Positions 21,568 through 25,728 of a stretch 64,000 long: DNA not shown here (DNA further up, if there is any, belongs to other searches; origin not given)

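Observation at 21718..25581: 18-heme giant cytochrome created by an in-frame tandem duplication of about 1.9 kb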

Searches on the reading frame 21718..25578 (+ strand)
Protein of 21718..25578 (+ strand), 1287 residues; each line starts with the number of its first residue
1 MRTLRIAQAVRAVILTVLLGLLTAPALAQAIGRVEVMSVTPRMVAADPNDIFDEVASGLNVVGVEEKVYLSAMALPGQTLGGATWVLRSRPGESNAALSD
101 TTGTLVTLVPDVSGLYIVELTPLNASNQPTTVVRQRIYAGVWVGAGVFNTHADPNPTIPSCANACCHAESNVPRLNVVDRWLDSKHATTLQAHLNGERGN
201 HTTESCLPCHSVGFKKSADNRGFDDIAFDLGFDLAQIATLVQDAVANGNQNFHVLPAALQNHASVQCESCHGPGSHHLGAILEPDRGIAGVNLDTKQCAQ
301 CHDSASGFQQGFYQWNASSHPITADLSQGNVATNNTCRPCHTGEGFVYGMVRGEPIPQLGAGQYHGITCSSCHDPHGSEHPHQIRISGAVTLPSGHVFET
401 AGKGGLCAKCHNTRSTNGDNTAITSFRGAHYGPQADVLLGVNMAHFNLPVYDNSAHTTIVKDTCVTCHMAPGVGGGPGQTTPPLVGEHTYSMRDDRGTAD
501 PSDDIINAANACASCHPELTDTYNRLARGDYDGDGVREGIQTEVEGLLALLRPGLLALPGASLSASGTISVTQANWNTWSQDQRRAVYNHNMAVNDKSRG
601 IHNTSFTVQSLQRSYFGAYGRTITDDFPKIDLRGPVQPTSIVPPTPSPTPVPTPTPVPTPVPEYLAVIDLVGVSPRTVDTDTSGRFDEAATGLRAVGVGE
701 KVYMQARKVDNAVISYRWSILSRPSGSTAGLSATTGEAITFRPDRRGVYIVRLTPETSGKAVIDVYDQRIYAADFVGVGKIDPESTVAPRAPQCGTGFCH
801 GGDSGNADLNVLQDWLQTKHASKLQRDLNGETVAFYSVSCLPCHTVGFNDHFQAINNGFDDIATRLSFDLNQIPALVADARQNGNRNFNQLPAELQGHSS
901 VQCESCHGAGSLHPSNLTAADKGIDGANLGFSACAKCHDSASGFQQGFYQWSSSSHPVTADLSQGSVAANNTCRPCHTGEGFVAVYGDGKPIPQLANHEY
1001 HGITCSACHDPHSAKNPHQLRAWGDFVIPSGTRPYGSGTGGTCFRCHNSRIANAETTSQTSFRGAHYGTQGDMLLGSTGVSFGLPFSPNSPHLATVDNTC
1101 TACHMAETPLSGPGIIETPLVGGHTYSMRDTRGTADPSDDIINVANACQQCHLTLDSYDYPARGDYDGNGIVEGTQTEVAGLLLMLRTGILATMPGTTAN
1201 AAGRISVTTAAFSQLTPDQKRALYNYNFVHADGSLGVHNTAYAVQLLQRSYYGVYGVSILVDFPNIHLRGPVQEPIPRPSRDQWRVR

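Call 6: search_protein_families(library=pfam, proteins=[window:21718-25578:+], max_evalue=1)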
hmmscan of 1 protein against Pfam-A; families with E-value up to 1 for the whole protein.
window:21718-25578:+ (1287 aa): 10 families
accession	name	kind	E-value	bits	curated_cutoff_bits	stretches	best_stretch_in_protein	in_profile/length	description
PF14522.11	Cytochrome_C7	-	1.4e-16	60.5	24.8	3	262-342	8-67/67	Cytochrome c7 and related cytochrome c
PF22113.1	Mtrc-MtrF_II-IV_dom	-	2.7e-14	53.5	30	4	405-520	29-131/176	Outer membrane cytochrome MtrC/MtrF-like, domains II/IV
PF09699.15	Paired_CXXCH_1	-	2e-10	40.6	20.6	2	368-413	8-38/41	Doubled CXXCH motif (Paired_CXXCH_1)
PF14537.11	Cytochrom_c3_2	-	2.9e-09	37.7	25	2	964-1016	20-71/79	Cytochrome c3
PF13435.11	Cytochrome_C554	-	1.4e-08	36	20.8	1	297-373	1-83/84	Cytochrome c554 and c-prime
PF01690.22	PLRV_ORF5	-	0.0024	17.1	27.4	1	645-719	2-70/524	Potato leaf roll virus readthrough protein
PF25112.1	zf-AtTam37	-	0.0074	17.5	27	0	238-275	47-87/111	AtTam37 zinc finger region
PF21002.2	TMEM106_N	-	0.039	15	24.5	0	881-912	34-66/91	Transmembrane protein 106 N-terminal region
PF22352.2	K319L-like_PKD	-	0.049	14.1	27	1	705-758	17-71/84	K319L-like, PKD domain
PF00967.23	Barwin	-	0.4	11.1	21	1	993-1057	14-77/119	Barwin family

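Call 7: search_protein_families(library=ncbifam, proteins=[window:21718-25578:+], max_evalue=1)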
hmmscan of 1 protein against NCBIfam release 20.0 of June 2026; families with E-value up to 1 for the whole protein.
window:21718-25578:+ (1287 aa): 5 families
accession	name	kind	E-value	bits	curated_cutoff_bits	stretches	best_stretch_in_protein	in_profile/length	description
NF041198.1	UshA_like_PCGU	equivalog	5.6e-24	84.6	275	4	177-304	418-510/519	UshA-like (seleno)protein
TIGR03508.1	decahem_SO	subfamily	7.7e-13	48.5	192.2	2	249-386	18-163/258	DmsE family decaheme c-type cytochrome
NF041321.1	Alpha-amyl_MalA_Halo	equivalog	1.9e-08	33.2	875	2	694-769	8-81/666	alpha-amylase MalA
NF041028.1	decahem_GSU2203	exception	9.1e-05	21.8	325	2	243-383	45-191/317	GSU2203 family decaheme c-type cytochrome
TIGR01905.1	paired_CXXCH_1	subfamily_domain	0.00079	19.3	25.2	2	1004-1022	8-26/41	doubled CXXCH domain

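Call 8: search_solved_structures(query=window:21718-25578:+, max_evalue=1, show_alignments=2)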
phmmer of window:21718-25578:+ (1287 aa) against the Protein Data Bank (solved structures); distinct sequences matched with E-value up to 1: 3.
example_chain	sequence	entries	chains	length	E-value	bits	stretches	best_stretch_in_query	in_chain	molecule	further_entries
6i5b_A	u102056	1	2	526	1.1e-05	26.3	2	264-305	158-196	Uncharacterized protein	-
4l3a_A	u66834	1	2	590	0.34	11.4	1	638-663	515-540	Internalin K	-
3owm_A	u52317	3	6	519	1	9.9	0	962-1019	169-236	Eight-heme nitrite reductase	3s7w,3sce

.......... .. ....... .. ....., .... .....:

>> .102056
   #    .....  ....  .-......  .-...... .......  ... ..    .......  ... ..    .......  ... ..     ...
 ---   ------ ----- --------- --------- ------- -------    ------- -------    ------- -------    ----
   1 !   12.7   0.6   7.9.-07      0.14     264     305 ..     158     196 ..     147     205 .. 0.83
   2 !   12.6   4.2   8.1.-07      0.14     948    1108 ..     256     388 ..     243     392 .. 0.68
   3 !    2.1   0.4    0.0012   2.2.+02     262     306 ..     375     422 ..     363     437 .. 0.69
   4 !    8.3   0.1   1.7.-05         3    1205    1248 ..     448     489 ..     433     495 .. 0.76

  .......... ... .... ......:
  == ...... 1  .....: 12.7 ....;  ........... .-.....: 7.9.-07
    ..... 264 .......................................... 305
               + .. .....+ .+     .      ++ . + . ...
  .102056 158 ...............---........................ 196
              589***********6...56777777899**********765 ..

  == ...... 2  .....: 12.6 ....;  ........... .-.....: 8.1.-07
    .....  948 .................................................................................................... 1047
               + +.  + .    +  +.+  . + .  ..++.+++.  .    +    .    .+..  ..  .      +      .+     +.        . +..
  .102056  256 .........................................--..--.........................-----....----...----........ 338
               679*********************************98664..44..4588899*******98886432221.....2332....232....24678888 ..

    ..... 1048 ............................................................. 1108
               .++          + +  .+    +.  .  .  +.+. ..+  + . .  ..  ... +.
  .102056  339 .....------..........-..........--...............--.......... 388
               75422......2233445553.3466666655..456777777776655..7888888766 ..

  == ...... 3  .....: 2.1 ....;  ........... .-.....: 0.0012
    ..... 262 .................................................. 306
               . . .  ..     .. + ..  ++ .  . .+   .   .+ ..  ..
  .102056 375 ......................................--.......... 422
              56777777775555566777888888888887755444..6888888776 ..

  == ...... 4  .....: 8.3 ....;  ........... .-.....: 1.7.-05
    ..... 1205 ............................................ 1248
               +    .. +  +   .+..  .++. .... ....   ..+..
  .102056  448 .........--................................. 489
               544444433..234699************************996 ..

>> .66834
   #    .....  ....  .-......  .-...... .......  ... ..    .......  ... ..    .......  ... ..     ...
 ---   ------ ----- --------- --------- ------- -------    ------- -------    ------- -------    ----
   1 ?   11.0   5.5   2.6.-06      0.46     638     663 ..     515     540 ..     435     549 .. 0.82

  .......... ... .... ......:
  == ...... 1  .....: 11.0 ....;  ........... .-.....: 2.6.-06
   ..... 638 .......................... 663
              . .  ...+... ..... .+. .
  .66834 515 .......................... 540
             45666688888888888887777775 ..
